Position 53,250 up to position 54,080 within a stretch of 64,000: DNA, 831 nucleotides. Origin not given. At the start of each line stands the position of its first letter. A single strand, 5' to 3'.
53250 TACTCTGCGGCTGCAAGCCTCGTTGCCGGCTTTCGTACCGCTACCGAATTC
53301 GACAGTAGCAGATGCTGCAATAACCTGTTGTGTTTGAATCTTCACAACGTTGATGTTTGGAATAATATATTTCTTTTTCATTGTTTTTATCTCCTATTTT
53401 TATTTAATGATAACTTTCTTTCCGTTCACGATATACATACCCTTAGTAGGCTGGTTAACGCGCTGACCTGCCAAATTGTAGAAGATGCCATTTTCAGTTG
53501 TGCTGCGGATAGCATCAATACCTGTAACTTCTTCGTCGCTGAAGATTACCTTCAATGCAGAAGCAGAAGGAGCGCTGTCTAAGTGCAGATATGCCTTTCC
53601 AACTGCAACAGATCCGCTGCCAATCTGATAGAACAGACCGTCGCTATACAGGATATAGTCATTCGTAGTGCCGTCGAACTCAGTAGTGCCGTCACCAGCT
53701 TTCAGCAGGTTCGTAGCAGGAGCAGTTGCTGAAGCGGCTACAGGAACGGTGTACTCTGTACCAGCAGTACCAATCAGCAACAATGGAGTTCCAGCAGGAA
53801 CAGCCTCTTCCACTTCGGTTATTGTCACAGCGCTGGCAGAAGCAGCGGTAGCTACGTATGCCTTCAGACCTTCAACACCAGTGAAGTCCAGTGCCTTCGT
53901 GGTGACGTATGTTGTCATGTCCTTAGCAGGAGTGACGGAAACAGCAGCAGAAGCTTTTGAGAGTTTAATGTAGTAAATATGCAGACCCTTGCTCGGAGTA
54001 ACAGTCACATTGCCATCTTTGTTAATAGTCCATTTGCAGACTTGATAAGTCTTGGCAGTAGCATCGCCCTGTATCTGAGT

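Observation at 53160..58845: Palindromic 5.7-kb duplication: two diverged T9SS surface-protein operons with near-identical 5' ends and identical 3' ends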

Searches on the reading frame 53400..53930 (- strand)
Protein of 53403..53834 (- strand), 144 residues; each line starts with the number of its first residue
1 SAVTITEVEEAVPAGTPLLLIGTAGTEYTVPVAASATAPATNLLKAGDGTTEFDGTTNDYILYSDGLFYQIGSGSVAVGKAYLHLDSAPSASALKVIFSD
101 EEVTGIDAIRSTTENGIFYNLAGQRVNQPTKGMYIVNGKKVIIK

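Call 37: search_protein_families(library=pfam, proteins=[window:53403-53834:-], max_evalue=10)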
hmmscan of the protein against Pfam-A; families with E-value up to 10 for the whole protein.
seq(144 aa): 0 families

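Call 93: predict_structure(alignment_id=A7)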
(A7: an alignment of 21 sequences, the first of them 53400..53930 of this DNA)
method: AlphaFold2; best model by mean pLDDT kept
length: 176 residues; sequences in the alignment: 21
mean_pLDDT: 87.3   pTM: 0.71
mean pLDDT of the five models: 87.3, 86.6, 85.5, 85.1, 83.3
residues with pLDDT >= 90: 118; 70-90: 40; 50-70: 5; < 50: 13
segments of 3 or more residues with pLDDT < 50: 134-146
pLDDT, mean of each block of 10 residues (from residue 1): 88 95 96 94 96 93 95 96 95 96 97 96 91 51 55 81 78 75
secondary structure, 60 per line:
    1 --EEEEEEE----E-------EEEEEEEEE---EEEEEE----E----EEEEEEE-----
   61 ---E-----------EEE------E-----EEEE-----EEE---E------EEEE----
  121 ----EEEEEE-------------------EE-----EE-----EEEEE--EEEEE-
elements in order: E3-9 E22-30 E34-39 E49-55 E76-78 E91-94 E100-102 E113-116 E125-130 E164-168 E171-175

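Call 95: fold_search(model_id=the predicted structure, library=pdb)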
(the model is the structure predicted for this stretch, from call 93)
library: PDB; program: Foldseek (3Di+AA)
matches with E <= 10: 116; with E <= 0.001: 0
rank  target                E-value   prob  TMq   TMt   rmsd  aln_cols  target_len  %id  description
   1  6zcl_C                1.8e+00  0.02  0.10  0.08  14.4       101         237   11  Coxsackievirus B3 in complex with capsid binder compound 17 (released 2021-03-17)
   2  5hi0                  2.4e+00  0.14  0.20  0.10   5.9        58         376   19  The Substrate Binding Mode and Chemical Basis of a Reaction Specificity Switch in Oxalate Decarboxylase (released 2016-04-06)
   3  6v8i_AK               3.3e+00  0.01  0.12  0.11  13.7       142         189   12  Composite atomic model of the Staphylococcus aureus phage 80alpha baseplate (released 2020-03-04)
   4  2ea7_C                3.5e+00  0.04  0.12  0.06   9.5        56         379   16  Crystal Structure of Adzuki Bean 7S Globulin-1 (released 2008-02-05)
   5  6l9i_A                3.9e+00  0.12  0.21  0.12   5.7        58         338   16  Crystal Structure of Lactobacillus farciminis Oxalate Decarboxylase Formate Complex (released 2021-01-20)
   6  2q3z_A                3.9e+00  0.03  0.11  0.04  10.1        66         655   17  Transglutaminase 2 undergoes large conformational change upon activation (released 2007-10-23)
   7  2vqa_C                4.1e+00  0.02  0.11  0.07   9.4        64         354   14  Protein-folding location can regulate Mn versus Cu- or Zn-binding. Crystal Structure of MncA. (released 2008-10-28)
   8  6qh6_M                4.1e+00  0.01  0.11  0.09  19.0       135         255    9  AP2 clathrin adaptor core with two cargo peptides in open+ conformation (released 2019-09-04)
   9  5fpi_A                4.4e+00  0.01  0.10  0.09  18.3       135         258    8  Mu2 adaptin subunit of the AP2 adaptor (C-terminal domain) complexed with Integrin alpha4 internalisation peptide QYKS (released 2016-01-20)
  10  2uyb                  4.6e+00  0.07  0.19  0.10   5.5        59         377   14  S161A mutant of Bacillus subtilis Oxalate Decarboxylase OxdC (released 2007-08-21)
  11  2uya                  4.6e+00  0.05  0.17  0.09  10.0        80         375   14  DEL162-163 mutant of Bacillus subtilis Oxalate Decarboxylase OxdC (released 2007-08-21)
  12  3h8u_A                4.6e+00  0.04  0.17  0.21   6.5        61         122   16  Crystal structure of uncharacterized conserved protein with double-stranded beta-helix domain (YP_001338853.1) from Kl (released 2009-05-12)
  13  7wtt_u                4.6e+00  0.02  0.16  0.06  13.2       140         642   11  Cryo-EM structure of a human pre-40S ribosomal subunit - State RRP12-A1 (with CK1) (released 2022-10-19)
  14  6nk5_E                4.6e+00  0.01  0.12  0.06  30.6       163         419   12  Electron Cryo-Microscopy Of Chikungunya VLP (released 2019-05-22)
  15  3ml6_D                4.6e+00  0.01  0.11  0.07  17.9       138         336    8  a complex between Dishevelled2 and clathrin adaptor AP-2 (released 2010-08-11)
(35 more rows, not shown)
